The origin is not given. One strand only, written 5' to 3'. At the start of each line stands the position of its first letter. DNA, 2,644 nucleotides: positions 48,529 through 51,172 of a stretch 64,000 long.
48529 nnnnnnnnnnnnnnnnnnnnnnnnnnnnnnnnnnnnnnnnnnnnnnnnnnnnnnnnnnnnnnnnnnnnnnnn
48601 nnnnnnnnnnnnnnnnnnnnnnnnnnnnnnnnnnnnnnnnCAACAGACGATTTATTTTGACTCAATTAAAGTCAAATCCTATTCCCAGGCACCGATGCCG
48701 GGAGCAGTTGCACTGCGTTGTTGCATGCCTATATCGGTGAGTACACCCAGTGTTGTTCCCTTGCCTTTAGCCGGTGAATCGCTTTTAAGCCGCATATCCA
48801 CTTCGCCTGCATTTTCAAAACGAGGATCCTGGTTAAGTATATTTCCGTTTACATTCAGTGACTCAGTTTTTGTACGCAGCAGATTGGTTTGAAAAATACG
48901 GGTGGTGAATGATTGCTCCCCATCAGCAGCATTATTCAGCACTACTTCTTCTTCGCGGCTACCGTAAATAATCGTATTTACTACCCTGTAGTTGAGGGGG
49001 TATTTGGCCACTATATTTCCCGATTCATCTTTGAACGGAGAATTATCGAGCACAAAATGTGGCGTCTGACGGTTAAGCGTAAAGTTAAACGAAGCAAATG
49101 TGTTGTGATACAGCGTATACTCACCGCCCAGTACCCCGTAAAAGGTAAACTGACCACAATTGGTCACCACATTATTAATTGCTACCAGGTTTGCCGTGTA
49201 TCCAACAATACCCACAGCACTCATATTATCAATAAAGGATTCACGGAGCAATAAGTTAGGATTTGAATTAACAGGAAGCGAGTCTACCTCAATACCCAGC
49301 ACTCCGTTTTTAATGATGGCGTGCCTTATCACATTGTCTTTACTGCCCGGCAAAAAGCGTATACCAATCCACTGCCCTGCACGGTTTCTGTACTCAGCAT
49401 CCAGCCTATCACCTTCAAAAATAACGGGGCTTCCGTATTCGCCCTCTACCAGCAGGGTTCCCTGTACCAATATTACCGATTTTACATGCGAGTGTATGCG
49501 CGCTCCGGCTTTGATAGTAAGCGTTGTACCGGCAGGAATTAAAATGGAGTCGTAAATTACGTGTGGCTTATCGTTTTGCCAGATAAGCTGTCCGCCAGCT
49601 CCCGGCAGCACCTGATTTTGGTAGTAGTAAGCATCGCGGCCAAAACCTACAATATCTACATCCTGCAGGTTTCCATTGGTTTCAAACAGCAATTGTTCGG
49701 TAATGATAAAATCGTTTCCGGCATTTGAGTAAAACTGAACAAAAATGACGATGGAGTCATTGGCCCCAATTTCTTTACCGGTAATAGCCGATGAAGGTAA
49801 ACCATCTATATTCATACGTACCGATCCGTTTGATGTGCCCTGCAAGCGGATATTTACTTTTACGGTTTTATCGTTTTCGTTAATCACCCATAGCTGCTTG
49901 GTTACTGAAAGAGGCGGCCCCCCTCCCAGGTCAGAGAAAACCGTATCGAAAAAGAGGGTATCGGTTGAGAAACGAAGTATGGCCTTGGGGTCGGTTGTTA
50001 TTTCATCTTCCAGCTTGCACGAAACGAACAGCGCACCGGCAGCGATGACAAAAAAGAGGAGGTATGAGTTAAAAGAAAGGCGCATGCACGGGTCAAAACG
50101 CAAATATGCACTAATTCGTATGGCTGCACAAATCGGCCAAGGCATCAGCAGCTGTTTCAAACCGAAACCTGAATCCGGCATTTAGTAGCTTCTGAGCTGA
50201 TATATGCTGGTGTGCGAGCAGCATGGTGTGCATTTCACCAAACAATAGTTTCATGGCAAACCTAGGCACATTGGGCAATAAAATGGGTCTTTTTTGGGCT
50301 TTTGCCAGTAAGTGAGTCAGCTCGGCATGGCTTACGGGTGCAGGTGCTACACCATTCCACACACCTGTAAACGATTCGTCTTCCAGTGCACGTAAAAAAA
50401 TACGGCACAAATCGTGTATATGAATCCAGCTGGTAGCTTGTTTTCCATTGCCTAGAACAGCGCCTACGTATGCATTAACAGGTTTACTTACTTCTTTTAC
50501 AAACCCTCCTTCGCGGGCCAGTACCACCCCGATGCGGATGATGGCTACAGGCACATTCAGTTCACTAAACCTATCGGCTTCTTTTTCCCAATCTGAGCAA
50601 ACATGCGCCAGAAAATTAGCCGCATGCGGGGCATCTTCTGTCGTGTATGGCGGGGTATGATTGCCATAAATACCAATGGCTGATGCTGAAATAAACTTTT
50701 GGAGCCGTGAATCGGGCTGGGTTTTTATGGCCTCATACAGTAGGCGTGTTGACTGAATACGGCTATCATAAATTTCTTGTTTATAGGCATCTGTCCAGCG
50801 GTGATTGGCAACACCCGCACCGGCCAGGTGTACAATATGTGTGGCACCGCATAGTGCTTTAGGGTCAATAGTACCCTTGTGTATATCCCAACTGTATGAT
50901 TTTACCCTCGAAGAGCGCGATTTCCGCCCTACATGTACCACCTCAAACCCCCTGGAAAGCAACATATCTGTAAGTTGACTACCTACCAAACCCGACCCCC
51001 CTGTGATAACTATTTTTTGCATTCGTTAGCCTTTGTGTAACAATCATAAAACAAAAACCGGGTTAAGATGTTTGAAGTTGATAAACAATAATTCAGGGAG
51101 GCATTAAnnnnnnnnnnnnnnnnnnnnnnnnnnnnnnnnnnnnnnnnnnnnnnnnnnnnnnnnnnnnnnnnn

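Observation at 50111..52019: CarH/LitR-like B12-dependent light-sensing regulator divergent from a TIGR01777 oxidoreductase and beta-helix lipoprotein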

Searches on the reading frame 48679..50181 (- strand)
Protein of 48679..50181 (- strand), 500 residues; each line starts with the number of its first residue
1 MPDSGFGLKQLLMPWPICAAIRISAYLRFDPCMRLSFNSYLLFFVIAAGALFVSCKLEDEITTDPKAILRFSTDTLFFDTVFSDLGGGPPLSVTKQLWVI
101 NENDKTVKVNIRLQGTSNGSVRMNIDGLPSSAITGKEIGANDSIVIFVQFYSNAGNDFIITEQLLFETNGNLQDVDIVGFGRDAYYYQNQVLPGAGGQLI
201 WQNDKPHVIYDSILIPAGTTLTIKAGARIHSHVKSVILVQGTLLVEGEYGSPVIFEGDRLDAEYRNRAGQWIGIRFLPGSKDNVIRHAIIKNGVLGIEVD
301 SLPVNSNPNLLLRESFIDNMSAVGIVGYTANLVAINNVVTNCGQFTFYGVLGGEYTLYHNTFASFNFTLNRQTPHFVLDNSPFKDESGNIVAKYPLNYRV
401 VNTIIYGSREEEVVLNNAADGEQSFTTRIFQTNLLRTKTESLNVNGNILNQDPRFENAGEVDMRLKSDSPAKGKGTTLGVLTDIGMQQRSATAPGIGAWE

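Call 3: search_protein_families(library=pfam, proteins=[window:48679-50181:-], max_evalue=0.1)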
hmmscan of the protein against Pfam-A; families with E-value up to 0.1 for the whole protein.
window:48679-50181:- (500 aa): 0 families

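Call 4: search_protein_families(library=ncbifam, proteins=[window:48679-50181:-], max_evalue=0.1)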
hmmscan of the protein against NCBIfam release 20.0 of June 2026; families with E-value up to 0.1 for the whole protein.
window:48679-50181:- (500 aa): 0 families

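Call 19: search_protein_families(library=pfam, proteins=[window:48679-50085:-], max_evalue=0.001)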
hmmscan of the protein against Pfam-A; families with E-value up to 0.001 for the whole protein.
window:48679-50085:- (468 aa): 0 families

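Call 37: find_homologous_proteins(query=window:48679-50085:-, max_evalue=0.001)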
Query window:48679-50085:- (468 aa): 1597 proteins with E <= 0.001 among 8000 candidates; the best 120 are listed.
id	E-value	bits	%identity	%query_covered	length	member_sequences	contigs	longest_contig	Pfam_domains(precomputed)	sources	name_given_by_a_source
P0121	0.0e+0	1043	99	100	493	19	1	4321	-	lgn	-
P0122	7.2e-196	670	66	96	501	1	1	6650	PF28492.1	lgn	-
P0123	1.6e-191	655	64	96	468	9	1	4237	PF28492.1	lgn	-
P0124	1.3e-190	652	61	99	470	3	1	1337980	PF28492.1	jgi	jgi:hypothetical protein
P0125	1.6e-187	642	62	96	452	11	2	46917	-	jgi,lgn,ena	jgi:hypothetical protein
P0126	5.0e-180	617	58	99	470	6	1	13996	PF13229.13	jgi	jgi:hypothetical protein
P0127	3.7e-178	611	59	96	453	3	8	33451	PF13229.13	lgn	-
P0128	4.5e-177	608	60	99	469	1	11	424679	PF28492.1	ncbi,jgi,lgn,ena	jgi:hypothetical protein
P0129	5.5e-177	607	57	99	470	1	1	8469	-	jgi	jgi:hypothetical protein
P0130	2.2e-176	605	61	95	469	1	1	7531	PF28492.1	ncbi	-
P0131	7.7e-176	604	57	96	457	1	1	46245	-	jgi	jgi:hypothetical protein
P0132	1.9e-172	592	58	98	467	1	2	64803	PF28492.1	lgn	-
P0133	2.0e-172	592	58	98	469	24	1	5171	PF28492.1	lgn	-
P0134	2.8e-171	589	58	98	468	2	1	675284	PF28492.1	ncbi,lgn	-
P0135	3.4e-168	578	58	100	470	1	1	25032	PF28492.1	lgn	-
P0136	5.5e-166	571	57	99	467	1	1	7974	PF28492.1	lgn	-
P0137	1.1e-165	570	56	96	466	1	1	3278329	PF28492.1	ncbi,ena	-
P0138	1.9e-165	569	57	98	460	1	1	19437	PF28492.1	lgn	-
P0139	3.2e-165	569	58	95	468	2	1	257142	PF28492.1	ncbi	ncbi:MAG: hypothetical protein V4590_05270 [Bacteroidota bacterium]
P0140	5.4e-165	568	58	99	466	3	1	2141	PF28492.1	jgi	jgi:hypothetical protein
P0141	1.5e-164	566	57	97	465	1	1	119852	PF28492.1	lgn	-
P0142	4.5e-164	565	57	98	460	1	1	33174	PF28492.1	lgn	-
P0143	6.5e-164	564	57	99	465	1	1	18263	PF28492.1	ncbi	ncbi:MAG: hypothetical protein V4651_05890, partial [Bacteroidota bacterium]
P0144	5.4e-163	561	56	99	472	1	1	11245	PF28492.1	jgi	jgi:hypothetical protein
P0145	2.7e-162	559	55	98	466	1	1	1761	PF28492.1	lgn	-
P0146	4.7e-162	558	57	96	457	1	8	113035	PF28492.1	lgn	-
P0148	6.5e-161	554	56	99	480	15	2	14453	PF28492.1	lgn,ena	-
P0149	1.5e-160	553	56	96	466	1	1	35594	PF28492.1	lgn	-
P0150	6.7e-160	551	55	99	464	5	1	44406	PF13229.13,PF28492.1,PF05048.20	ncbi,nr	ncbi:MAG: right-handed parallel beta-helix repeat-containing protein [Bacteroidia bacterium]|nr:righ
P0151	4.3e-159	548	56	97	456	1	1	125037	PF28492.1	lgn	-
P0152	9.9e-159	547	56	99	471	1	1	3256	PF28492.1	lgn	-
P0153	1.1e-158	547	56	99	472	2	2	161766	PF28492.1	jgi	jgi:hypothetical protein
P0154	2.3e-158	546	57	98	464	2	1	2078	PF28492.1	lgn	-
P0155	5.3e-158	545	55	99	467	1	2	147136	PF28492.1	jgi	jgi:hypothetical protein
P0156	1.8e-157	543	57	96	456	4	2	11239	PF28492.1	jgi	jgi:hypothetical protein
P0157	4.8e-157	542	56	98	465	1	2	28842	PF28492.1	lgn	-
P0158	9.2e-157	541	56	98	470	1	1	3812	PF28492.1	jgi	jgi:hypothetical protein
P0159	9.3e-157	541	56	98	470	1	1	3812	PF28492.1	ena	-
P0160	1.3e-156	540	56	98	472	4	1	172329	PF13229.13,PF28492.1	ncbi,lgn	-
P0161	1.9e-156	540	56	98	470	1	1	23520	PF28492.1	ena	-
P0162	2.1e-156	540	54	98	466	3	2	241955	PF28492.1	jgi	jgi:hypothetical protein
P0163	8.9e-156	537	54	100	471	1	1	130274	PF28492.1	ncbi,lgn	-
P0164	8.9e-156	537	55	98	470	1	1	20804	PF28492.1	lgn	-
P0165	2.8e-155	536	54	100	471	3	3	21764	PF28492.1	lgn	-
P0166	3.6e-155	535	55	98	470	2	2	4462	PF28492.1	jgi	jgi:hypothetical protein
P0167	4.5e-155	535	55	98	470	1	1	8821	PF28492.1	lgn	-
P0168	5.0e-155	535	55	98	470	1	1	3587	PF28492.1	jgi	jgi:hypothetical protein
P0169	7.6e-155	534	56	97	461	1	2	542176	PF28492.1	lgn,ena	-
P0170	2.5e-154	533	55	98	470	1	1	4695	PF28492.1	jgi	jgi:hypothetical protein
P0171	2.6e-154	533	54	99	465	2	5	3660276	PF28492.1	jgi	jgi:hypothetical protein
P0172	6.8e-154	531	55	98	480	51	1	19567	PF13229.13,PF28492.1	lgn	-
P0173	7.1e-154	531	54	98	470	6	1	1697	PF28492.1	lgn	-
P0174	1.1e-153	531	55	96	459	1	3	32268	PF28492.1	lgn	-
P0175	1.1e-153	531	54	98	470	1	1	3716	PF13229.13,PF28492.1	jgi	jgi:hypothetical protein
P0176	1.1e-153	531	54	98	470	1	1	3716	PF13229.13,PF28492.1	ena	-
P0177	1.5e-153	530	54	98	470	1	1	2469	PF28492.1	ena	-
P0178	2.2e-153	530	54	98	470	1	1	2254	PF28492.1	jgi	jgi:hypothetical protein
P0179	2.3e-153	530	54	98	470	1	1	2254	PF28492.1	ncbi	-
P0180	2.4e-153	529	55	98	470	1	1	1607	PF28492.1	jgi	jgi:hypothetical protein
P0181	3.4e-153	529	55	98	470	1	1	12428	PF28492.1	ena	-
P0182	5.1e-153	528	54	98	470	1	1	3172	PF28492.1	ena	-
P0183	1.0e-152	527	54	98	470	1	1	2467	PF28492.1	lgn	-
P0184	1.4e-152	527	54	98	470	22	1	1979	PF28492.1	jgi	jgi:hypothetical protein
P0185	1.8e-152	527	53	99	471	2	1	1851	PF28492.1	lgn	-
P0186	2.0e-152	526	54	98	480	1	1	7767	PF28492.1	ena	-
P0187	2.0e-152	526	54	98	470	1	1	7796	PF28492.1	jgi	jgi:hypothetical protein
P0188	2.6e-152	526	54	98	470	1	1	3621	PF28492.1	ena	-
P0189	2.9e-152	526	54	98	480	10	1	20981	PF28492.1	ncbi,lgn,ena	-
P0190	8.9e-152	524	54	98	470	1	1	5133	PF13229.13,PF28492.1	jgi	-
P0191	9.0e-152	524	54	98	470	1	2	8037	PF13229.13,PF28492.1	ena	-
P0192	1.0e-151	524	54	98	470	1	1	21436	PF13229.13,PF28492.1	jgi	jgi:hypothetical protein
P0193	1.0e-151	524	54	98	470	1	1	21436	PF13229.13,PF28492.1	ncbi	-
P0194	1.1e-151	524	53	99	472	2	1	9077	PF13229.13,PF28492.1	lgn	-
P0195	1.2e-151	524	55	96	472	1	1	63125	PF13229.13,PF28492.1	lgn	-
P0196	1.6e-151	523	55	96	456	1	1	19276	PF28492.1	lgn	-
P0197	1.7e-151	523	55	96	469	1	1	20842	PF13229.13,PF28492.1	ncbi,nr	ncbi:MAG: right-handed parallel beta-helix repeat-containing protein [Bacteroidetes bacterium]|nr:MA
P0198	2.0e-151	523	54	99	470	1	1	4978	PF28492.1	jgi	-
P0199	2.1e-151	523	54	99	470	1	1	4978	PF28492.1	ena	-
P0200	2.9e-151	523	53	99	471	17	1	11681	PF28492.1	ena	-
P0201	4.4e-151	522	54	98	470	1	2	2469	PF28492.1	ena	-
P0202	4.8e-151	522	54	99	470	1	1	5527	PF28492.1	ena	-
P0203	7.6e-151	521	54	99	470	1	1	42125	PF28492.1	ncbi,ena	-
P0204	7.8e-151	521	54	99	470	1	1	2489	PF28492.1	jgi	jgi:hypothetical protein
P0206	7.9e-151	521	54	99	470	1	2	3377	PF28492.1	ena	-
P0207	9.3e-151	521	54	99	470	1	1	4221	PF28492.1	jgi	jgi:hypothetical protein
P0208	9.7e-151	521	54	99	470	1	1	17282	PF28492.1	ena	-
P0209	1.2e-150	521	54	99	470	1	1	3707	PF28492.1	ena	-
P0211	2.2e-150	520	54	99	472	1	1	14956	PF13229.13,PF28492.1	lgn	-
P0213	4.4e-150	519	54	98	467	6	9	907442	PF13229.13,PF28492.1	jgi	jgi:hypothetical protein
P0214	8.3e-150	518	52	99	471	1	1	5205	PF28492.1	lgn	-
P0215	9.2e-150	518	54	96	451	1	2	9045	PF13229.13,PF28492.1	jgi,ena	-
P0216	2.2e-149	516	54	96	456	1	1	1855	PF28492.1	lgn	-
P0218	4.6e-149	515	52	99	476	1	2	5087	PF13229.13,PF28492.1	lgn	-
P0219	5.3e-149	515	57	92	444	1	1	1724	PF28492.1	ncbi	ncbi:MAG: hypothetical protein ACK44D_13570, partial [Bacteroidia bacterium]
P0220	8.8e-149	514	52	99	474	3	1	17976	PF13229.13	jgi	jgi:hypothetical protein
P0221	2.6e-148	513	53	99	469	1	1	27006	PF13229.13,PF28492.1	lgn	-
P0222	8.8e-148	511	55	91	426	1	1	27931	PF28492.1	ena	-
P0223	2.4e-147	510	53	95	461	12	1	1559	PF28492.1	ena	-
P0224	7.7e-147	508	57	91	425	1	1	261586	PF28492.1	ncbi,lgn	-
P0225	8.3e-147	508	53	96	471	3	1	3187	PF28492.1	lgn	-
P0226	9.0e-147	508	54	96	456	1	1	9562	PF28492.1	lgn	-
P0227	5.2e-146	505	53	99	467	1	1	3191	PF28492.1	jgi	jgi:hypothetical protein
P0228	6.3e-146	505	53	98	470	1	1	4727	PF13229.13,PF28492.1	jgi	jgi:hypothetical protein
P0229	1.1e-144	501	54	96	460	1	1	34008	PF28492.1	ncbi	-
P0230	1.4e-144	501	54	96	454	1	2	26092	PF28492.1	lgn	-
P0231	2.3e-144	500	52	98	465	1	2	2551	PF28492.1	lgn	-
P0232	2.7e-144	500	52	98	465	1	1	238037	PF28492.1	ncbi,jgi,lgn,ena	jgi:hypothetical protein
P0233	3.5e-144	499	53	95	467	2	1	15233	PF28492.1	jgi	jgi:hypothetical protein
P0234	4.2e-144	499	53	96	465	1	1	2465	PF28492.1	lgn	-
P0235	2.2e-143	497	51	99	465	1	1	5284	PF28492.1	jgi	jgi:hypothetical protein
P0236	2.1e-142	493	52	98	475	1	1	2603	PF28492.1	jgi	jgi:hypothetical protein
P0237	2.4e-142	493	53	98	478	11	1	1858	PF28492.1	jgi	-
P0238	3.2e-142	493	51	98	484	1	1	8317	PF28492.1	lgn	-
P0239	6.7e-142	492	52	98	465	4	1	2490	PF28492.1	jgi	jgi:hypothetical protein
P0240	7.7e-142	491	52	98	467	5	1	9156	PF13229.13,PF28492.1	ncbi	ncbi:MAG: right-handed parallel beta-helix repeat-containing protein [Bacteroidota bacterium]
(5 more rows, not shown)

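Call 64: predict_structure(alignment_id=A2)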
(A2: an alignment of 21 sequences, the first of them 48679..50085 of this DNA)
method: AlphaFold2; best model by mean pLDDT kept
length: 468 residues; sequences in the alignment: 21
mean_pLDDT: 85.9   pTM: 0.75
mean pLDDT of the five models: 85.9, 84.4, 83.8, 81.9, 76.1
residues with pLDDT >= 90: 221; 70-90: 192; 50-70: 51; < 50: 4
segments of 3 or more residues with pLDDT < 50: none
pLDDT, mean of each block of 10 residues (from residue 1): 73 83 65 85 73 54 85 88 69 80 87 82 69 87 80 84 88 87 95 93 92 96 82 83 93 97 91 89 94 94 95 90 96 63 88 91 94 79 88 91 89 92 88 94 93 92 94
secondary structure, 60 per line:
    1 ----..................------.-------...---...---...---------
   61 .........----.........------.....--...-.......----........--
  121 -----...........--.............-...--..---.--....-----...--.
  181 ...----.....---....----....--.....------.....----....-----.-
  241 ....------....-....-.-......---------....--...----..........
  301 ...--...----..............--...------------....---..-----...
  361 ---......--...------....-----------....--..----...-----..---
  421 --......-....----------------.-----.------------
elements in order: H5-22 E37-39 E43-45 E49-51 E61-69 E74-82 E89-93 E96-98 E100-106 E111-118 E126-136 E139-151 E153-155 E166-169 E175-177 E180-183 E188-192 E196-199 E204-207 E210-214 E221-225 H230-233 E241-244 E251-254 E256-259 E263-268 E278-281 E284-286 E291-303 E306-308 E313-326 E329-331 E344-347 E358-360 E364-369 E372-374 E381-384 E396-399 E423-425 E430-433

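Call 66: fold_search(model_id=the predicted structure, library=pdb)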
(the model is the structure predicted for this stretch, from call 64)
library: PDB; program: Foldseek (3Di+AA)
matches with E <= 10: 1725; with E <= 0.001: 19
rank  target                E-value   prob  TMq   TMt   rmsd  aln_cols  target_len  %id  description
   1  9ijj_4I               9.1e-05  1.00  0.21  0.03  11.6       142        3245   10  In situ structure of the central apparatus in mouse sperm axoneme. (released 2025-06-04)
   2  3qbt_F                1.1e-04  1.00  0.19  0.57   9.1       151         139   11  Crystal structure of OCRL1 540-678 in complex with Rab8a:GppNHp (released 2011-03-23)
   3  9fh8_A                2.6e-04  1.00  0.20  0.32   8.5       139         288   13  Crystal structure of the SPD-2 domain of Apis dorsata CEP192 (released 2025-03-26)
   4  7sqc_F0               2.9e-04  1.00  0.19  0.27   7.5       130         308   13  Ciliary C1 central pair apparatus isolated from Chlamydomonas reinhardtii (released 2022-04-13)
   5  7sqc_F1               3.2e-04  1.00  0.19  0.18   8.8       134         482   12  Ciliary C1 central pair apparatus isolated from Chlamydomonas reinhardtii (released 2022-04-13)
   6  9ijj_4H               3.3e-04  1.00  0.21  0.03  11.3       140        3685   10  In situ structure of the central apparatus in mouse sperm axoneme. (released 2025-06-04)
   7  6fvi                  4.6e-04  1.00  0.18  0.51   9.6       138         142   11  ASH / PapD-like domain of human CEP192 (PapD-like domain 7) (released 2019-03-20)
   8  7sqc_2B               5.3e-04  1.00  0.20  0.13   8.8       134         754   10  Ciliary C1 central pair apparatus isolated from Chlamydomonas reinhardtii (released 2022-04-13)
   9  2e6j_MODEL_1_A        5.6e-04  1.00  0.20  0.73   3.3       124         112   14  Solution structure of the C-terminal PapD-like domain from human HYDIN protein (released 2007-07-03)
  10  7sqc_O1               5.6e-04  1.00  0.18  0.13   9.1       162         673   14  Ciliary C1 central pair apparatus isolated from Chlamydomonas reinhardtii (released 2022-04-13)
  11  7ptb                  5.9e-04  1.00  0.20  0.28   8.2       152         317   13  Crystal structure of the SPD-2 domain of human CEP192 (released 2022-04-06)
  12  9ijj_O                6.2e-04  1.00  0.19  0.07   7.9       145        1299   10  In situ structure of the central apparatus in mouse sperm axoneme. (released 2025-06-04)
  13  9fyn                  6.5e-04  1.00  0.15  0.10   6.9       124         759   15  Lacto-N-biosidase from Trueperella pyogenes (released 2024-10-09)
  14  7som_D                7.1e-04  1.00  0.17  0.06   7.4       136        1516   14  Ciliary C2 central pair apparatus isolated from Chlamydomonas reinhardtii (released 2022-04-13)
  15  7som_J                8.6e-04  1.00  0.18  0.13   8.2       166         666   11  Ciliary C2 central pair apparatus isolated from Chlamydomonas reinhardtii (released 2022-04-13)
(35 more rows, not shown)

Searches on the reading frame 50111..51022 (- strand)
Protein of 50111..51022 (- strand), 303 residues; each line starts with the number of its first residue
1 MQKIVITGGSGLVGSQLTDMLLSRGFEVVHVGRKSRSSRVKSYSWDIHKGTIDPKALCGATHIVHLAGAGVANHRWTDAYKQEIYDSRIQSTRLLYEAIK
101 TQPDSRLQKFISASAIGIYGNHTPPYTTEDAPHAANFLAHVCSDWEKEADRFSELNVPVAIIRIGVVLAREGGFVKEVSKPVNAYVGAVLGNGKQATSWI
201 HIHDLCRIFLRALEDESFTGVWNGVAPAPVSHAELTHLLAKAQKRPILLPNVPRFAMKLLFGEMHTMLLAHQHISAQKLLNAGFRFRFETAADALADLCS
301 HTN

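Call 3: search_protein_families(library=pfam, proteins=[window:50111-51022:-], max_evalue=0.1)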
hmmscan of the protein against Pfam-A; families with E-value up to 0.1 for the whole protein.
window:50111-51022:- (303 aa): 7 families
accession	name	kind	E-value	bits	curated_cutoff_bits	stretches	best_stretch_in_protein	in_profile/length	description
PF01370.27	Epimerase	-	1.1e-21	77.7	20.9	1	4-215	1-227/240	NAD dependent epimerase/dehydratase family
PF08338.16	DUF1731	-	8.8e-16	57.8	27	1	252-298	1-47/47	Domain of unknown function (DUF1731)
PF16363.11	GDP_Man_Dehyd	-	4.7e-11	43.2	27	1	6-135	2-149/332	GDP-mannose 4,6 dehydratase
PF04321.23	RmlD_sub_bind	-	0.00011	21.9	27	1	3-178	2-163/287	RmlD substrate binding domain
PF01073.25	3Beta_HSD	-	0.00092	18.8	22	1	5-121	1-122/280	3-beta hydroxysteroid dehydrogenase/isomerase family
PF13460.12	NAD_binding_10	-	0.0014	19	27.2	1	8-164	1-143/184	NAD(P)H-binding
PF08659.16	KR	-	0.07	13.5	22.6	0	5-38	4-38/180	KR domain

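Call 4: search_protein_families(library=ncbifam, proteins=[window:50111-51022:-], max_evalue=0.1)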
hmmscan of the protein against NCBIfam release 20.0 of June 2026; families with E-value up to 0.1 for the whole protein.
window:50111-51022:- (303 aa): 25 families
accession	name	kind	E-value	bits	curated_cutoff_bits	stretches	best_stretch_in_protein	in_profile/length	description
TIGR01777.1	yfcH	hypoth_equivalog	1.2e-88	297.4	207.35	1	4-295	1-292/292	TIGR01777 family oxidoreductase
NF050030.1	thlkprotThyD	equivalog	1.3e-65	221.6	400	1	3-298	2-304/305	thylakoid membrane protein ThyD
TIGR03466.1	HpnA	hypoth_equivalog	2.7e-07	29.8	367.65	1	3-130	2-129/327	hopanoid-associated sugar epimerase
NF004520.0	PRK05865.1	equivalog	2.1e-06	25.9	1509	1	3-264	2-219/854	sugar epimerase family protein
NF043036.1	ErythonDh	equivalog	3.7e-06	26.4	325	1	3-130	2-140/321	D-erythronate dehydrogenase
TIGR02197.1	heptose_epim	equivalog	4.6e-06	26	274.6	1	4-131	1-130/316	ADP-glyceromanno-heptose 6-epimerase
TIGR01179.1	galE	equivalog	1.5e-05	24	262.3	1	3-134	1-140/332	UDP-glucose 4-epimerase GalE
NF042422.1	oxyalk_red_OleD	equivalog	7.5e-05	22.2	580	1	3-114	2-112/329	2-alkyl-3-oxoalkanoate reductase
NF052578.1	StrlDmthSdmBMthl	equivalog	0.00011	22.1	600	1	5-163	4-157/328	sterol demethylase protein SdmB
NF042423.1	oxyalk_red_Shew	equivalog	0.00011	21.5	580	1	2-142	9-146/331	2-alkyl-3-oxoalkanoate reductase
TIGR01214.1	rmlD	equivalog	0.00013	21.2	224.05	1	3-48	1-37/285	dTDP-4-dehydrorhamnose reductase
NF058621.1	DiazavRedAvaA7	equivalog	0.00018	21.2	400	1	3-235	2-240/304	3-diazoavenalumate denitrifying reductase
TIGR01472.1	gmd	equivalog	0.00069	18.9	415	1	4-85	3-82/342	GDP-mannose 4,6-dehydratase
TIGR04180.1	EDH_00030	hypoth_equivalog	0.0011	18.1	475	1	4-133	1-139/297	NAD-dependent 4,6-dehydratase LegB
NF005754.0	PRK07578.1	equivalog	0.0017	18.2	167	1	3-40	2-38/200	short chain dehydrogenase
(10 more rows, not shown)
